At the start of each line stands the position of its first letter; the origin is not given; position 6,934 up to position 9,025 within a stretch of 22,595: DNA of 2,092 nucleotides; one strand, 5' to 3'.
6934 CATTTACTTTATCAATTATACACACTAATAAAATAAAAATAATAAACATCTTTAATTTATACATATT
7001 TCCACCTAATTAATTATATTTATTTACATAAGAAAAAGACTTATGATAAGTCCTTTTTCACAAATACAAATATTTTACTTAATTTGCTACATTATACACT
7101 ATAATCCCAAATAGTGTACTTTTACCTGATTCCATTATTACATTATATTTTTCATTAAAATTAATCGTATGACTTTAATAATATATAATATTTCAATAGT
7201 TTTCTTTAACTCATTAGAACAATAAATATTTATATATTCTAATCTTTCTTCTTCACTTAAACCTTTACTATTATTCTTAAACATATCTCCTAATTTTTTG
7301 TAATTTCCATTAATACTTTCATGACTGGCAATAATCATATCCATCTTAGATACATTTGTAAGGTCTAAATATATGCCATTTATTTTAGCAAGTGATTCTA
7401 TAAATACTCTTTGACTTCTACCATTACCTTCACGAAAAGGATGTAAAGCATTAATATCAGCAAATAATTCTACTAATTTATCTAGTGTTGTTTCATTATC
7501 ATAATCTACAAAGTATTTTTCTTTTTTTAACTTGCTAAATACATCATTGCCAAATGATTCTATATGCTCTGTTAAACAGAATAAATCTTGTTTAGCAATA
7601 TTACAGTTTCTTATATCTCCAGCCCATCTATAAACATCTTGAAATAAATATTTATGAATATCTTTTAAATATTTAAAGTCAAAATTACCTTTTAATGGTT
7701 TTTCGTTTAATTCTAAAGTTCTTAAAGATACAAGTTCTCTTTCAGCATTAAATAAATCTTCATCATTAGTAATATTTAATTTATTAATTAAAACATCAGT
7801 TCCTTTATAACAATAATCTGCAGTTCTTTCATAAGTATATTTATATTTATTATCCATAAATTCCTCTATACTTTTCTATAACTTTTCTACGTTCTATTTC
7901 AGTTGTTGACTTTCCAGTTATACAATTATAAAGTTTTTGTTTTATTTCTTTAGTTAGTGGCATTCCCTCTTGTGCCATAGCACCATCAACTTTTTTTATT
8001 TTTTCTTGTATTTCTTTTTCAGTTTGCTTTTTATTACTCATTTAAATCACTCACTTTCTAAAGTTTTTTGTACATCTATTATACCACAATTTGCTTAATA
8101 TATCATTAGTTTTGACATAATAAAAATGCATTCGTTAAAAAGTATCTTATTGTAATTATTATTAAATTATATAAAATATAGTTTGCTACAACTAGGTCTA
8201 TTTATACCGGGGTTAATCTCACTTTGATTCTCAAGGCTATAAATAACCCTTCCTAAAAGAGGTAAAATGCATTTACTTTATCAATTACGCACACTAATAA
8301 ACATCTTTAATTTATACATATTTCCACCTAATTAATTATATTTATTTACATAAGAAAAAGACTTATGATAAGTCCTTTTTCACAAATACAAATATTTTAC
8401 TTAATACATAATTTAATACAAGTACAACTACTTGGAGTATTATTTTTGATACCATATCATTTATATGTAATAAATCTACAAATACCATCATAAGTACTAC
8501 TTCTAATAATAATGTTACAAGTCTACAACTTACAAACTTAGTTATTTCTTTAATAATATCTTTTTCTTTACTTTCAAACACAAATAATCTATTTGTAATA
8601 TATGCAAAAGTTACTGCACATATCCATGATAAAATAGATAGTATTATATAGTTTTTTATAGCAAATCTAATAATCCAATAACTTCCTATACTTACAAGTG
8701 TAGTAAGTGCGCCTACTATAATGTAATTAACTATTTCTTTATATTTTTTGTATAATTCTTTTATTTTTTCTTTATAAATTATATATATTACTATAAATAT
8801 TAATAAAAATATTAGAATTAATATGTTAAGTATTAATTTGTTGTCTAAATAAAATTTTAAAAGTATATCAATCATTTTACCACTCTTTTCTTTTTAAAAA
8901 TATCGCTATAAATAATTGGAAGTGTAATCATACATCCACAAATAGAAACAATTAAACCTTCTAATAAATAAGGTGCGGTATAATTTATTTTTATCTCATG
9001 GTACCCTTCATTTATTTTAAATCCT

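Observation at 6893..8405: Fic toxin/antitoxin cassette (1155 bp) inserted between ~170-190 bp direct repeats that duplicate the cwlD 5' end and its upstream terminator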

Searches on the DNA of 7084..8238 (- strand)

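Call 78: search_dna_similar(query=window:7084-8238:-, collection=plasmids, mode=distant, max_rows=8)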
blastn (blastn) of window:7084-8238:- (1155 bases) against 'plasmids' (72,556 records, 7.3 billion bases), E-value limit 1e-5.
Records with a match: 80; places in all: 83; records where one place covers at least 80% of the query: 0.
Best place of each record, by identity: 80-90% 7; 60-80% 73.
By first word of the organism name: Campylobacter 69; Bacillus 9; Megamonas 1; Haemophilus 1.
By predicted mobility (MOB-suite, as given by PLSDB): conjugative 72; non-mobilizable 8.
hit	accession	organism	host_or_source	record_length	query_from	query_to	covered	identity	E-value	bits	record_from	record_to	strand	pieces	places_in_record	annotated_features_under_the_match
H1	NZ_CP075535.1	Campylobacter fetus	Bovine,Cell culture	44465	515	856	30%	66.0%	2e-11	79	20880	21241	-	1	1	hypothetical protein | Fic family protein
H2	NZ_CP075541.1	Campylobacter fetus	Bovine,Cell culture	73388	515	856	30%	66.0%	2e-11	79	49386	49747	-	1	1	hypothetical protein | Fic family protein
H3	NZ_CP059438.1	Campylobacter fetus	bovine,reproductive tract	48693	515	856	30%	65.5%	5e-11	78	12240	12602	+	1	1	Fic family protein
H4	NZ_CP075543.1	Campylobacter fetus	Bovine,Cell culture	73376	515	856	30%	65.5%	5e-11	78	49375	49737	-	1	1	Fic family protein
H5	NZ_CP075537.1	Campylobacter fetus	Bovine,Cell culture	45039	515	856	30%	65.5%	5e-11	78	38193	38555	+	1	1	Fic family protein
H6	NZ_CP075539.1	Campylobacter fetus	Bovine,Cell culture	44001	515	856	30%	65.4%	6e-10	74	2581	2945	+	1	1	Fic family protein | hypothetical protein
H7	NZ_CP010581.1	Bacillus thuringiensis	whole organism,soil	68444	550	856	27%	67.4%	2e-9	73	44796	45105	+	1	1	Fic family protein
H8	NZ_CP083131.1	Bacillus thuringiensis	whole organism,Biopesticide Novodor 3FC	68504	550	856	27%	67.4%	2e-9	73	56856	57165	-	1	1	Fic family protein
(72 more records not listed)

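Call 79: search_dna_similar(query=window:7084-8238:-, collection=phages, mode=distant, max_rows=8)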
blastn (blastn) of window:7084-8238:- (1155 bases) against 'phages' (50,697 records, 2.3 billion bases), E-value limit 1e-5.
No match.
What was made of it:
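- Tried and rejected: Only distant Fic genes (about 65%) appeared on Campylobacter and Bacillus plasmids, and nothing in phages (calls 78, 79).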

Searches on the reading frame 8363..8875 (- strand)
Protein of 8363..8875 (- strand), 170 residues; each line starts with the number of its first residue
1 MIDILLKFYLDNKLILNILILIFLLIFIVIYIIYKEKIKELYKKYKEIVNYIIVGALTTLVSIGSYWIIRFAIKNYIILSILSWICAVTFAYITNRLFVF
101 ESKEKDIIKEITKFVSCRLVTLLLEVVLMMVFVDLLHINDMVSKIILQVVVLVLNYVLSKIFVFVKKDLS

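Call 5: search_protein_families(library=pfam, proteins=[window:8363-8875:-], max_evalue=0.01)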
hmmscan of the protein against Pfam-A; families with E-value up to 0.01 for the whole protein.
window:8363-8875:- (170 aa): 2 families
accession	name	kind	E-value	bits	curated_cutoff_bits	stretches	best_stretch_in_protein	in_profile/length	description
PF04138.20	GtrA_DPMS_TM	-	1.3e-25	90.3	26.1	1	51-164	2-117/117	GtrA/DPMS, transmembrane domain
PF01040.23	UbiA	-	0.0067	16.2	34.2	1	14-166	85-233/250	UbiA prenyltransferase family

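Call 9: find_encoding_contigs(protein=window:8363-8875:-, flank=6000, max_places=10)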
Protein window:8363-8875:- (170 aa): no gene with exactly this product is on record in the collection.

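Call 17: search_protein_families(library=ncbifam, proteins=[window:8363-8875:-], max_evalue=1)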
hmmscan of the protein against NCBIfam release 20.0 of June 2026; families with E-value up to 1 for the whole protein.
window:8363-8875:- (170 aa): 0 families
